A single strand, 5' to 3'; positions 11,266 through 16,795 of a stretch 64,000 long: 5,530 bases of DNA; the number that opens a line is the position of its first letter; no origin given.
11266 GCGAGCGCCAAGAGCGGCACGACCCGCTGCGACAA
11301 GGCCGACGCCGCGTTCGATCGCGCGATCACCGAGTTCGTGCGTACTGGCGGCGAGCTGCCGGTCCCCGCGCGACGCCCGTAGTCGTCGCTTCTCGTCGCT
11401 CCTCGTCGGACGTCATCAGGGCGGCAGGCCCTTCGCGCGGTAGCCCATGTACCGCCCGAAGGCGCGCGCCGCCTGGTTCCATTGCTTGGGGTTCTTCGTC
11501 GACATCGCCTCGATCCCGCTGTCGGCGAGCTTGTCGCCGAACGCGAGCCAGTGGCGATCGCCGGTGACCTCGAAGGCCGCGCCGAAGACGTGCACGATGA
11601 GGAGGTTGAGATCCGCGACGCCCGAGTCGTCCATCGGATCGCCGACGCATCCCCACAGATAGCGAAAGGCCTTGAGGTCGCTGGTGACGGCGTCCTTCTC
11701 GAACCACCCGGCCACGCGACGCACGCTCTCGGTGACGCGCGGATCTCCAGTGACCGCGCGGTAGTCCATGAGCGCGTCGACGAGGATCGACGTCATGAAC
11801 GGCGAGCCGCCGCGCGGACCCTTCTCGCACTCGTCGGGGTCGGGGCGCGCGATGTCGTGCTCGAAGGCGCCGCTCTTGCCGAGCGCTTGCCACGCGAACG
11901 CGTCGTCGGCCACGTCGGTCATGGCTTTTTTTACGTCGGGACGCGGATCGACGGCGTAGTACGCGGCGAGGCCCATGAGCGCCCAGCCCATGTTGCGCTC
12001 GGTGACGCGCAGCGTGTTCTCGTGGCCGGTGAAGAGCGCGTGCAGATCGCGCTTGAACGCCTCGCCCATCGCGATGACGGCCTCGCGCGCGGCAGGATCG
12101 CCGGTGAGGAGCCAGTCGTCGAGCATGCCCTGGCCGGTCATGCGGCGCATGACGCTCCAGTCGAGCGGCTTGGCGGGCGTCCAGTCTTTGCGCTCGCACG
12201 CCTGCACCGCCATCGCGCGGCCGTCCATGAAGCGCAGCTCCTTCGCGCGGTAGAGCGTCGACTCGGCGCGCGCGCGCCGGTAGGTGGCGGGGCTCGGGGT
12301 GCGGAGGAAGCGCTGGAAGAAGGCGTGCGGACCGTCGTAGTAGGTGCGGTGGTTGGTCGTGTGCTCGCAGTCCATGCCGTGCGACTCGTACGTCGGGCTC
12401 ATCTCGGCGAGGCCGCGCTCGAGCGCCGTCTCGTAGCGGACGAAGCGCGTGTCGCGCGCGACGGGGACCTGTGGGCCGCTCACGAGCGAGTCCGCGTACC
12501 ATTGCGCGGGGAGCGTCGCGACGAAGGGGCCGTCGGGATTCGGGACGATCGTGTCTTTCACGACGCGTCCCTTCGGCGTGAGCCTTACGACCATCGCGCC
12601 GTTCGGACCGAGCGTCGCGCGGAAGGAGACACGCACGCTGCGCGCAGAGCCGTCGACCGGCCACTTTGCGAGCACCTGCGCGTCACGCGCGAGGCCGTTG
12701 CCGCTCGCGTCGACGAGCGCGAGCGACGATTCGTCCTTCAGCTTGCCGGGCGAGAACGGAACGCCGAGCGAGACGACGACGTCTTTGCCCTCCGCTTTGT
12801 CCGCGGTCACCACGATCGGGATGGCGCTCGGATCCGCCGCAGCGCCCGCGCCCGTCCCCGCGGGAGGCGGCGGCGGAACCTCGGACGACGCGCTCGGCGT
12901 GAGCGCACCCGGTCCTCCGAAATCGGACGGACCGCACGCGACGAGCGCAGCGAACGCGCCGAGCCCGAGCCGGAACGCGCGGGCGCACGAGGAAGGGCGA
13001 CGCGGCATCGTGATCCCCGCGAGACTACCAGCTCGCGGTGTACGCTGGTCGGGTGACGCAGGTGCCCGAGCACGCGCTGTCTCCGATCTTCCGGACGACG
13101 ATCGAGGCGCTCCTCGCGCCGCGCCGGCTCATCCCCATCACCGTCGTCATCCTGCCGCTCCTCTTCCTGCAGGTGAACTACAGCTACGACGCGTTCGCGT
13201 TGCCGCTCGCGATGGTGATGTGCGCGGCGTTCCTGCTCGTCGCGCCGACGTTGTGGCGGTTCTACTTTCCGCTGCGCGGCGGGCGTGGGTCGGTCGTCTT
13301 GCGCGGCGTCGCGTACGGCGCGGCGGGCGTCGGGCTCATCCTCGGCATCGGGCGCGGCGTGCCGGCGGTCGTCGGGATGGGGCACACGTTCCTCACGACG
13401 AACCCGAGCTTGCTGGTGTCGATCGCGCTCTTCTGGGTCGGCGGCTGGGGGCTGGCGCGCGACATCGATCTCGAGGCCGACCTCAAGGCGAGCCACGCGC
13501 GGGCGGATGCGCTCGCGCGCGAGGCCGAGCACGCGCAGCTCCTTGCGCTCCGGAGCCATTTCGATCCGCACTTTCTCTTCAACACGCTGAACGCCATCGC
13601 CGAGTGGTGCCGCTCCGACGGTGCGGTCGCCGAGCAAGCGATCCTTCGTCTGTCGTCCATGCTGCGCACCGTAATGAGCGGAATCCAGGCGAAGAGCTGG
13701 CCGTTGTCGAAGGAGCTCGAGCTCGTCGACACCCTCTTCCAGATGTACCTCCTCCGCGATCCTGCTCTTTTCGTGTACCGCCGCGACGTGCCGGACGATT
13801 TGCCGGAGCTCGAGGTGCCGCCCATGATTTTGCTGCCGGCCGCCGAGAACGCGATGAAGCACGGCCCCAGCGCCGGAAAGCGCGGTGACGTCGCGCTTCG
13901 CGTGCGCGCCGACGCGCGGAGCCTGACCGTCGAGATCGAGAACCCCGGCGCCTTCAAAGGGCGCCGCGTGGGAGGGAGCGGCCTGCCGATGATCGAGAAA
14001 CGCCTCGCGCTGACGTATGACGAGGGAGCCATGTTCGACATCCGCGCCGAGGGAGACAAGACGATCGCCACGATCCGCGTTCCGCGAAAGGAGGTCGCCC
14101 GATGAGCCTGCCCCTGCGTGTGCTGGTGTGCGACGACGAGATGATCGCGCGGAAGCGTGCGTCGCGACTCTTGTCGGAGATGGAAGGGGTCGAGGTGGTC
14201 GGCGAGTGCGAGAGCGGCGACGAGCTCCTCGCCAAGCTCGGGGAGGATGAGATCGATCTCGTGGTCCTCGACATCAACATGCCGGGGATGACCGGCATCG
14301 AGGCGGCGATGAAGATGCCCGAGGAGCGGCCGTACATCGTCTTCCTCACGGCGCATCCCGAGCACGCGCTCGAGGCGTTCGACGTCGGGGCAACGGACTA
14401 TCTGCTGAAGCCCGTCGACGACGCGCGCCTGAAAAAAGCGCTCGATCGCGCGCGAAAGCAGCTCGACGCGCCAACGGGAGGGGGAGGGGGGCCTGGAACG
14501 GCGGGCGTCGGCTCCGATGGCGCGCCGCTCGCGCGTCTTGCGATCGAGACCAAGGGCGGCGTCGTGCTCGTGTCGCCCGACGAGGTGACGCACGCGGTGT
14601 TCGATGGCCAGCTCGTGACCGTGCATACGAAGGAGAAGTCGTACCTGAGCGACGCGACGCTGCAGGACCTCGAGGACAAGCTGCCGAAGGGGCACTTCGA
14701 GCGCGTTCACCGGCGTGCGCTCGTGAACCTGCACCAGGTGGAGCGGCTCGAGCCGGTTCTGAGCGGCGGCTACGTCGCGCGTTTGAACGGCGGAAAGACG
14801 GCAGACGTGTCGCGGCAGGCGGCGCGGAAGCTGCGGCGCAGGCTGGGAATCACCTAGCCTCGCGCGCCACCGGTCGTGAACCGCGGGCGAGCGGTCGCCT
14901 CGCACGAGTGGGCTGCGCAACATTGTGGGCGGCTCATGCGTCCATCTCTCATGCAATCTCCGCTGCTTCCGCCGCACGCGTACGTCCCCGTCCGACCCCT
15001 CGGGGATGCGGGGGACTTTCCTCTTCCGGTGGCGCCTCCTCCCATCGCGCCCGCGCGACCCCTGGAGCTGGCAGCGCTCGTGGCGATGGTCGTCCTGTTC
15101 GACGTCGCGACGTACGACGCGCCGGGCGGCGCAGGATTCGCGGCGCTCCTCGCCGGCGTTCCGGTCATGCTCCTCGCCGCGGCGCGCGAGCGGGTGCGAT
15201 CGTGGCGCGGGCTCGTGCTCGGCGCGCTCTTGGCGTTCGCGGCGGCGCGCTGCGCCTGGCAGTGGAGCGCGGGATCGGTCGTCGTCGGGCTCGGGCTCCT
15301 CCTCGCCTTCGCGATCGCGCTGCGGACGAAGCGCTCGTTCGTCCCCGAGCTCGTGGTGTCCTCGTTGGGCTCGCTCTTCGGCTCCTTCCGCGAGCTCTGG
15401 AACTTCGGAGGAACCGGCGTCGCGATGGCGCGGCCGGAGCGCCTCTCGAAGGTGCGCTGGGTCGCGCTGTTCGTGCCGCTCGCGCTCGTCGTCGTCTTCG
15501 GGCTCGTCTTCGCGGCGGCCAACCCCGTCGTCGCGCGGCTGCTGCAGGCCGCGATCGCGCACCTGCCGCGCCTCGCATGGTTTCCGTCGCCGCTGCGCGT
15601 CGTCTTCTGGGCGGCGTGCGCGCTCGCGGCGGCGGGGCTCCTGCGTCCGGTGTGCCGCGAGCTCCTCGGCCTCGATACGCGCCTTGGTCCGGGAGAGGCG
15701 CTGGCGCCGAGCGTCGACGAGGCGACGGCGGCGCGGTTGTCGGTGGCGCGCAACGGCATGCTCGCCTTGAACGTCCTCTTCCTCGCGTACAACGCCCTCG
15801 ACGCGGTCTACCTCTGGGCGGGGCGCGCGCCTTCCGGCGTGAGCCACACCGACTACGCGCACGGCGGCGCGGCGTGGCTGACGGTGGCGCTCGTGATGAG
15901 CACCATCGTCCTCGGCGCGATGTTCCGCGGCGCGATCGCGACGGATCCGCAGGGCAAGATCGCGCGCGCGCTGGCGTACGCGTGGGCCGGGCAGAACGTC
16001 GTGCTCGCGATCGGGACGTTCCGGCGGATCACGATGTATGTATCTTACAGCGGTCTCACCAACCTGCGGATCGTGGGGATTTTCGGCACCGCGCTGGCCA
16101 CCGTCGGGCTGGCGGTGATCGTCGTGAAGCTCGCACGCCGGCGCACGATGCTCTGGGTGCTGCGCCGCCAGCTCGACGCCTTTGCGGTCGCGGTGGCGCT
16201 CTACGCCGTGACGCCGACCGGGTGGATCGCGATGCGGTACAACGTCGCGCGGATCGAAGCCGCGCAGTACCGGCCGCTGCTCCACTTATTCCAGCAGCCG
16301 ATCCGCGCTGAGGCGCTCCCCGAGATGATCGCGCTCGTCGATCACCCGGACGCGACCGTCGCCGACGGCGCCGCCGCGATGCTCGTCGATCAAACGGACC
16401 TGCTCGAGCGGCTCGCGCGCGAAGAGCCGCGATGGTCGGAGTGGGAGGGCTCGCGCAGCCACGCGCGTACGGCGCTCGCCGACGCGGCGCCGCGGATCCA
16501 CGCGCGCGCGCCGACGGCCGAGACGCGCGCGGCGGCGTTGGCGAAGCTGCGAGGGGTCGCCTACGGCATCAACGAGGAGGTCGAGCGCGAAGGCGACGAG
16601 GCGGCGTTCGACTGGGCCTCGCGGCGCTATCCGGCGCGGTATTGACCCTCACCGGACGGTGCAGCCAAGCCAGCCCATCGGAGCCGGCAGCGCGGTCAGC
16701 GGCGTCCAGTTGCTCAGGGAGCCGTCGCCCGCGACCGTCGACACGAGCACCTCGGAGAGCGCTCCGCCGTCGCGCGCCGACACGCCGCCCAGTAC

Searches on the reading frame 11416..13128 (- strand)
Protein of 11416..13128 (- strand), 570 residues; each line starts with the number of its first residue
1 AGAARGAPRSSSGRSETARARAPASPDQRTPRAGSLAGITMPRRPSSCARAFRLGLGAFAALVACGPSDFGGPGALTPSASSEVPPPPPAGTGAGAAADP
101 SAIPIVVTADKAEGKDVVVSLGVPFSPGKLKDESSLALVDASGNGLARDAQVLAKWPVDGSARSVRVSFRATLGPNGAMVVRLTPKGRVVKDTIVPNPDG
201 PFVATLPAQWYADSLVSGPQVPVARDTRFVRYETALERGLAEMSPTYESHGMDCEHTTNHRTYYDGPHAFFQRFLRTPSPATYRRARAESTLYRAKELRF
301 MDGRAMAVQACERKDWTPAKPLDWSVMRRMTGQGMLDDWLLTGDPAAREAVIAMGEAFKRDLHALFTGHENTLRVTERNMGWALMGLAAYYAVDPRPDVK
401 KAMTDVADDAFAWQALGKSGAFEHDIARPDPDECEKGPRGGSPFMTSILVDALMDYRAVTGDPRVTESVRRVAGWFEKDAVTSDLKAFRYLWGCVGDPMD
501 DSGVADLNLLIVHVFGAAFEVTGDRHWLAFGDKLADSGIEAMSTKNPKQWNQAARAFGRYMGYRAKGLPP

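Call 11: search_protein_families(library=pfam, proteins=[window:11416-13128:-], max_evalue=0.001)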
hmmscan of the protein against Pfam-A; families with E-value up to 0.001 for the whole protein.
window:11416-13128:- (570 aa): 1 family
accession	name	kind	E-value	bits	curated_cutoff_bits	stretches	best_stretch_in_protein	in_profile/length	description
PF19501.5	PcRGLX_1st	-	0.00013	22.2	22.1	1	113-162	13-61/83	PcRGLX-like N-terminal RIFT barrel domain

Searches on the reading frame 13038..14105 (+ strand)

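Call 11: search_protein_families(library=pfam, proteins=[window:13038-14105:+], max_evalue=0.001)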
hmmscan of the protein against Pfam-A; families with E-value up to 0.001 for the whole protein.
window:13038-14105:+ (355 aa): 1 family
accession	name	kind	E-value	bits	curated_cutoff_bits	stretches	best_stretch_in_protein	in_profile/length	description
PF06580.19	His_kinase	-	1.2e-14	54.7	25.2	1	166-236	1-72/81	Histidine kinase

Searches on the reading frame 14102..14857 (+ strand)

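Call 11: search_protein_families(library=pfam, proteins=[window:14102-14857:+], max_evalue=0.001)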
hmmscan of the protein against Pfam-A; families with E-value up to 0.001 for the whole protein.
window:14102-14857:+ (251 aa): 2 families
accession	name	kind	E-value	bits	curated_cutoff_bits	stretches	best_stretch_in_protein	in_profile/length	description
PF00072.30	Response_reg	-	1.7e-25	89.8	30.2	1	7-114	1-110/111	Response regulator receiver domain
PF04397.21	LytTR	-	2.2e-19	69.9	22.6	1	154-248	3-97/98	LytTr DNA-binding domain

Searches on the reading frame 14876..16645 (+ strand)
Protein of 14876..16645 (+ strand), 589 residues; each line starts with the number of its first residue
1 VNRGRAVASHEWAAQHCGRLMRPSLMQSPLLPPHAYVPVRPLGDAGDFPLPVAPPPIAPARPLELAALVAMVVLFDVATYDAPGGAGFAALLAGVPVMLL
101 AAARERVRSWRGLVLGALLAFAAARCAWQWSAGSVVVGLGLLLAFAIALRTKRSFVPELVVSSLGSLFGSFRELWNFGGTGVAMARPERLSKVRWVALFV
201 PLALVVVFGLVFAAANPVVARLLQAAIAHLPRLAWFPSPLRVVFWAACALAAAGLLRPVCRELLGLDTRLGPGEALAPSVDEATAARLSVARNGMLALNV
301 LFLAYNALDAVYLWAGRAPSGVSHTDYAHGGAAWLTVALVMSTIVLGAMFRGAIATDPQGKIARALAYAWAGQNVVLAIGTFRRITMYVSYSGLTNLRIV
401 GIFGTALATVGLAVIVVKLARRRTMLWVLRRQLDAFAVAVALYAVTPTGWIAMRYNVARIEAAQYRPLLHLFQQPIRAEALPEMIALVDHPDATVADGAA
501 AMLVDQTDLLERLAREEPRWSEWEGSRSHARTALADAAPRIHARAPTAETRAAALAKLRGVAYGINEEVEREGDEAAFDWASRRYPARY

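Call 11: search_protein_families(library=pfam, proteins=[window:14876-16645:+], max_evalue=0.001)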
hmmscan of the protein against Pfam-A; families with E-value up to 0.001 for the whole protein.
window:14876-16645:+ (589 aa): 1 family
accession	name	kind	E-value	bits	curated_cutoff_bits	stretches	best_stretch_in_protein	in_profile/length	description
PF13687.11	DUF4153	-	8.1e-28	98.1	27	1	116-486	4-372/373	Domain of unknown function (DUF4153)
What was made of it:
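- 13038..16645 (+): LytS-type histidine kinase (13038-14105), LytTR response regulator (14102-14857) and DUF4153 membrane protein (14876-16645). This is the syntenic block upstream. Call 11.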
